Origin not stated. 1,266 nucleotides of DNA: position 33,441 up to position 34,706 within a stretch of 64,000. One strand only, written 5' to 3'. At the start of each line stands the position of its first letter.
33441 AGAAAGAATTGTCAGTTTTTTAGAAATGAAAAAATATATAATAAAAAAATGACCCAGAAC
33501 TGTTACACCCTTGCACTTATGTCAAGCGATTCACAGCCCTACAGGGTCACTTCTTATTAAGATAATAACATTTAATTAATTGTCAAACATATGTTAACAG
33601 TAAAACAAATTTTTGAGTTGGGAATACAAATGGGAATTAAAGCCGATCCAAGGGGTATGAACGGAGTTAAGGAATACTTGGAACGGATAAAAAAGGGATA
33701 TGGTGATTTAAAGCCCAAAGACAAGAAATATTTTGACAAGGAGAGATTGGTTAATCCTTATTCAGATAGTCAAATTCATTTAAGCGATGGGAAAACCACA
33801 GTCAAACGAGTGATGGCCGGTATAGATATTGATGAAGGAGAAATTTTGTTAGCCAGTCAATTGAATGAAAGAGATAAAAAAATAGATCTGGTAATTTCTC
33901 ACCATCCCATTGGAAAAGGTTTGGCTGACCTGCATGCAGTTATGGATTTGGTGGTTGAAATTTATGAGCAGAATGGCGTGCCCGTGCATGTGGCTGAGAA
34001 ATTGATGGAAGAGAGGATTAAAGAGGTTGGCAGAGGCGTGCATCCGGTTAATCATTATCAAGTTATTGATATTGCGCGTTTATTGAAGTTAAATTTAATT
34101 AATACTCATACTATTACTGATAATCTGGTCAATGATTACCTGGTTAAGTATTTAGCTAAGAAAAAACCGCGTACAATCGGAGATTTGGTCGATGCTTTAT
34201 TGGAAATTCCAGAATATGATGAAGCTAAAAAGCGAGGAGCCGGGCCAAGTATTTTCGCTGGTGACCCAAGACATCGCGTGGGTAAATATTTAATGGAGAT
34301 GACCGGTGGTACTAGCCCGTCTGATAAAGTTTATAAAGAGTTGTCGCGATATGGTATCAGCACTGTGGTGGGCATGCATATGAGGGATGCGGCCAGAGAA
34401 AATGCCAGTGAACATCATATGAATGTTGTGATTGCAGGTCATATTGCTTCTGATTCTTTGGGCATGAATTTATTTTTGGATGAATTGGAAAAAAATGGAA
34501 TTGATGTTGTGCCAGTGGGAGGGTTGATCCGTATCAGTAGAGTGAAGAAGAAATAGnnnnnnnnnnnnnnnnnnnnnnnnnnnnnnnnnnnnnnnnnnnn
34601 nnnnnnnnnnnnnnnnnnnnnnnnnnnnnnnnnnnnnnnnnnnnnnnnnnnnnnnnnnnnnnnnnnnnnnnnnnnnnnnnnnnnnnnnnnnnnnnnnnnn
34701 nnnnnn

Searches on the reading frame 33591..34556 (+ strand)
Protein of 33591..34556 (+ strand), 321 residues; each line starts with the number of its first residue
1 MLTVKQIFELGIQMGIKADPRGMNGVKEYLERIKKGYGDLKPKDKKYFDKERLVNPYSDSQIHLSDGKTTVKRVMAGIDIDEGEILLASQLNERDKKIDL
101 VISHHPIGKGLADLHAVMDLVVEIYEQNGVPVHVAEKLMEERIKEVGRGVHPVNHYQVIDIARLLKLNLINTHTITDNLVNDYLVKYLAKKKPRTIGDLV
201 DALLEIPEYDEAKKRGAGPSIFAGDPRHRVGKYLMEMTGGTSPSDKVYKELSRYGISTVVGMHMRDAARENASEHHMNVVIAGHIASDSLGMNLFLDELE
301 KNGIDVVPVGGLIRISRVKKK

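Call 15: find_encoding_contigs(protein=window:33591-34556:+, flank=10000, max_places=10)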
Protein window:33591-34556:+ (321 aa): no gene with exactly this product is on record in the collection.

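Call 17: find_related_loci(query=window:33591-34556:+, collection=genome_contigs, flank=10000)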
Query window:33591-34556:+ (321 aa) in genome_contigs; peptide patterns used: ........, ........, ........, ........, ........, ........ (x = any residue, [..] = any of these).
202 stretches matched a pattern; 34 encode a relative of the query (tblastn E <= 1e-3); 34 distinct loci.
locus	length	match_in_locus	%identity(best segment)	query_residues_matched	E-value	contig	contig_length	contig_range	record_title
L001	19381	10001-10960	73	2-321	4e-163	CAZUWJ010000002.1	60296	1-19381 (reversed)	MAG TPA_asm: uncultured Gammaproteobacteria bacterium isolate SRP191223_co1_387 genome assembly, contig: NODE_284_length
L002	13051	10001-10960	72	1-320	2e-160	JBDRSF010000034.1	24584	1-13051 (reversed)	MAG: Candidatus Magasanikbacteria bacterium isolate MEGAHIT-group-3.130 k141_374752, whole genome shotgun sequence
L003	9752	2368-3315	71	2-317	2e-157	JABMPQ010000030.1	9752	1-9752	MAG: Parcubacteria group bacterium isolate bin.624 k141_2975307, whole genome shotgun sequence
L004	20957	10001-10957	71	2-320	2e-157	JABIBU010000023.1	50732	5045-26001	MAG: Candidatus Magasanikbacteria bacterium isolate SI048_bin34 k141_985455, whole genome shotgun sequence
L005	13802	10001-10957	70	1-319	3e-157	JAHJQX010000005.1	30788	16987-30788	MAG: Patescibacteria group bacterium isolate OS_PC_MetaG.mb.121 OS_PC_MetaG.mb.121_k141_111472, whole genome shotgun seq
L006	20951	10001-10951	71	1-317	9e-157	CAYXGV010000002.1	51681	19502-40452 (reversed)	MAG TPA_asm: uncultured Gammaproteobacteria bacterium isolate SRP178699_co1_205 genome assembly, contig: NODE_570_length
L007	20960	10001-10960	68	1-320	1e-155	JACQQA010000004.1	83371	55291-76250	MAG: Candidatus Magasanikbacteria bacterium isolate NC_groundwater_1321_Ag_S-0.2um_45_150 S_p2_S4_coassembly_k141_119235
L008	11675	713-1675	69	1-321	4e-154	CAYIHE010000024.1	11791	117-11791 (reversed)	MAG TPA_asm: uncultured Gammaproteobacteria bacterium isolate ERP119705_co20_215 genome assembly, contig: NODE_6382_leng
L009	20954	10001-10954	70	1-318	2e-153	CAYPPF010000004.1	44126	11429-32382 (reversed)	MAG TPA_asm: uncultured Gammaproteobacteria bacterium isolate SRP200020_co3_83 genome assembly, contig: NODE_1140_length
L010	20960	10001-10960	68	2-321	3e-153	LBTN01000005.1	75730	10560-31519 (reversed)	MAG: Candidatus Magasanikbacteria bacterium GW2011_GWA2_37_8 US58_C0005, whole genome shotgun sequence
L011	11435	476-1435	68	1-320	8e-153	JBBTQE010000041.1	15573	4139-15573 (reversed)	MAG: Patescibacteria group bacterium isolate H43-bin188_1 H43_bin188_1_000000000041, whole genome shotgun sequence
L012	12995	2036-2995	70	1-320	7e-153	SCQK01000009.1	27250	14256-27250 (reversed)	MAG: Patescibacteria group bacterium isolate DP16D_bin.9 DP16D_bin.9-73921, whole genome shotgun sequence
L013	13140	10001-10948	69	1-316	9e-152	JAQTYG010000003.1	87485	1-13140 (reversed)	MAG: Patescibacteria group bacterium isolate STC_31 NODE_584_length_87485_cov_17.416218_Sandtown_C, whole genome shotgun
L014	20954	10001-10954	68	1-318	5e-152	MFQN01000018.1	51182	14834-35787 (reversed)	MAG: Candidatus Magasanikbacteria bacterium RIFCSPLOWO2_12_FULL_43_12 rifcsplowo2_12_scaffold_3488, whole genome shotgun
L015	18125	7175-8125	69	1-317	2e-151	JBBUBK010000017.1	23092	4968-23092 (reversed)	MAG: Patescibacteria group bacterium isolate H52-bin026_1 H52_bin026_1_000000000017, whole genome shotgun sequence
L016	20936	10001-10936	69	1-312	1e-149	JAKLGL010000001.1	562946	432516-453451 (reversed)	MAG: Patescibacteria group bacterium isolate RA.bin39 RA.bin39_1, whole genome shotgun sequence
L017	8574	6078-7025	68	2-317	1e-149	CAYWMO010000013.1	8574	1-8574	MAG TPA_asm: uncultured Gammaproteobacteria bacterium isolate SRP220891_co4_455 genome assembly, contig: NODE_14705_leng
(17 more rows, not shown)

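Call 23: find_homologous_proteins(query=window:33591-34556:+, max_evalue=1e-60)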
Query window:33591-34556:+ (321 aa): 4869 proteins with E <= 1e-60 among 8000 candidates; the best 120 are listed.
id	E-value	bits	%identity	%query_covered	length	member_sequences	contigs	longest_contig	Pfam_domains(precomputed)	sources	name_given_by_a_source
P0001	1.3e-206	703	100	100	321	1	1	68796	-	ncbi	ncbi:MAG: NGG1p interacting factor NIF3 [bacterium]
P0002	1.7e-167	574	79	100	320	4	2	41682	-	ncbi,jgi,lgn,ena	-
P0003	1.8e-166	571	79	100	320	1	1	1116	-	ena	-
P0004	1.9e-166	571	78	100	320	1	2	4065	PF01784.25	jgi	-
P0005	1.1e-165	568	79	99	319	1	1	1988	PF01784.25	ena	-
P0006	5.7e-163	559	76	99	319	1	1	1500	PF01784.25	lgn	-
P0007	1.0e-161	555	76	100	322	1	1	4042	PF01784.25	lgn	-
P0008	3.6e-160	550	75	100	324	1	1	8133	PF01784.25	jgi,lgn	-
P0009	1.3e-159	548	74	100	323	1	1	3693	-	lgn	-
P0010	2.1e-159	548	74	100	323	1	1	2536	PF01784.25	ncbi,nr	ncbi:MAG: NGG1p interacting factor NIF3 [Candidatus Magasanikbacteria bacterium]|nr:NGG1p interactin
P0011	2.4e-158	544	74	98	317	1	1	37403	PF01784.25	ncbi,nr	ncbi:MAG: NGG1p interacting factor NIF3 [Candidatus Magasanikbacteria bacterium]|nr:NGG1p interactin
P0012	3.1e-158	544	72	100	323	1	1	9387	PF01784.25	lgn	-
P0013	1.0e-156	539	73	100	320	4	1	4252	-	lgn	-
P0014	1.5e-156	538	73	99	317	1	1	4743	PF01784.25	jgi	jgi:hypothetical protein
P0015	2.1e-156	538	72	99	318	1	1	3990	PF01784.25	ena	-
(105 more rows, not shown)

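Call 25: find_encoding_contigs(protein=P0002, flank=10000, max_places=4)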
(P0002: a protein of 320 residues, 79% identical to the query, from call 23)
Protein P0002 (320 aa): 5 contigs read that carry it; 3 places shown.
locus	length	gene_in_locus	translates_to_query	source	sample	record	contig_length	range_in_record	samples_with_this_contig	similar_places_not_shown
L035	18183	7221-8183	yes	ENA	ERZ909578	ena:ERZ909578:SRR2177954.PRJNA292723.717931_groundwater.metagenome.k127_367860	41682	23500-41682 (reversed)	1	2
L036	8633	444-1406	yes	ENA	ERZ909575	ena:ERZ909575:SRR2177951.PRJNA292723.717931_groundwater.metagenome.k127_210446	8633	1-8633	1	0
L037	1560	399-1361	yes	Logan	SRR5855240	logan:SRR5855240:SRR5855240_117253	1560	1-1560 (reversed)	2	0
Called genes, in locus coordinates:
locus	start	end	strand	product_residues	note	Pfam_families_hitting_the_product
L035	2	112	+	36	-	?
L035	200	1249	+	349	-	-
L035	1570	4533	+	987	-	PF00133:tRNA-synt_1, PF01406:tRNA-synt_1e (faint), PF09334:tRNA-synt_1g (weak), PF08264:Anticodon_1, PF19302:DUF5915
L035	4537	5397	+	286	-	PF04055:Radical_SAM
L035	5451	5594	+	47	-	-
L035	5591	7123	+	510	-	-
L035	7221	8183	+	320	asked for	-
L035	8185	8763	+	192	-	PF01330:RuvA_N, PF14520:HHH_5, PF00633:HHH (faint), PF10391:DNA_pol_lambd_f (faint), PF07499:RuvA_C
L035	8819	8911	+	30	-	-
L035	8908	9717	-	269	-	-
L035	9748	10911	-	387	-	PF13173:AAA_14, PF13635:DUF4143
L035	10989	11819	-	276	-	PF00215:OMPdecase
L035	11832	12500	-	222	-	PF00156:Pribosyltran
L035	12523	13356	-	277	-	PF10418:DHODB_Fe-S_bind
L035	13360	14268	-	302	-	PF01180:DHO_dh, PF01207:Dus, PF03060:NMO, PF01070:FMN_dh (weak)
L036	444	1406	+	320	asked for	-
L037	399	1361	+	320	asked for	-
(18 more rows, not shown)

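Call 26: find_encoding_contigs(protein=P0004, flank=5000, max_places=3)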
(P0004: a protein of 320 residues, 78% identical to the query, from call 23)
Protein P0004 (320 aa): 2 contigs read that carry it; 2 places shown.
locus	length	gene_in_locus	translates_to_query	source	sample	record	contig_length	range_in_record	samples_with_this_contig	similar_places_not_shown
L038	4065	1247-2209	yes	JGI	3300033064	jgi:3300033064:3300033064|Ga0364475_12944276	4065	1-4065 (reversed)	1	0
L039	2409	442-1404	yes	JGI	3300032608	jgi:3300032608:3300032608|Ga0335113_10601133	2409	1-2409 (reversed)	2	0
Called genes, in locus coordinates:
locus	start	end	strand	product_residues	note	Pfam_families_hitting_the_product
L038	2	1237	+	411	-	?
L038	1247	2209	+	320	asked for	PF01784:DUF34_NIF3 (faint)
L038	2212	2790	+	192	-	PF01330:RuvA_N, PF14520:HHH_5, PF00633:HHH (faint), PF07499:RuvA_C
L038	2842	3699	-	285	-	-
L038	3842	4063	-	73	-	?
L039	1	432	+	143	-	?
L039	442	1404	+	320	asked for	PF01784:DUF34_NIF3 (faint)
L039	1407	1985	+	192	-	PF01330:RuvA_N, PF14520:HHH_5, PF00633:HHH (faint), PF07499:RuvA_C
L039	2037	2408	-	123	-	?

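Call 66: search_protein_families(library=pfam, proteins=[window:33591-34556:+], max_evalue=0.01)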
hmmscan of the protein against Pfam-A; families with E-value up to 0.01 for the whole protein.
window:33591-34556:+ (321 aa): 1 family
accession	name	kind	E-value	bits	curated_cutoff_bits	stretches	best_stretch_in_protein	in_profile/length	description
PF01784.24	DUF34_NIF3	-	0.0001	22.5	23.4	0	64-107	29-67/256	Duf34/NIF3 (NGG1p interacting factor 3)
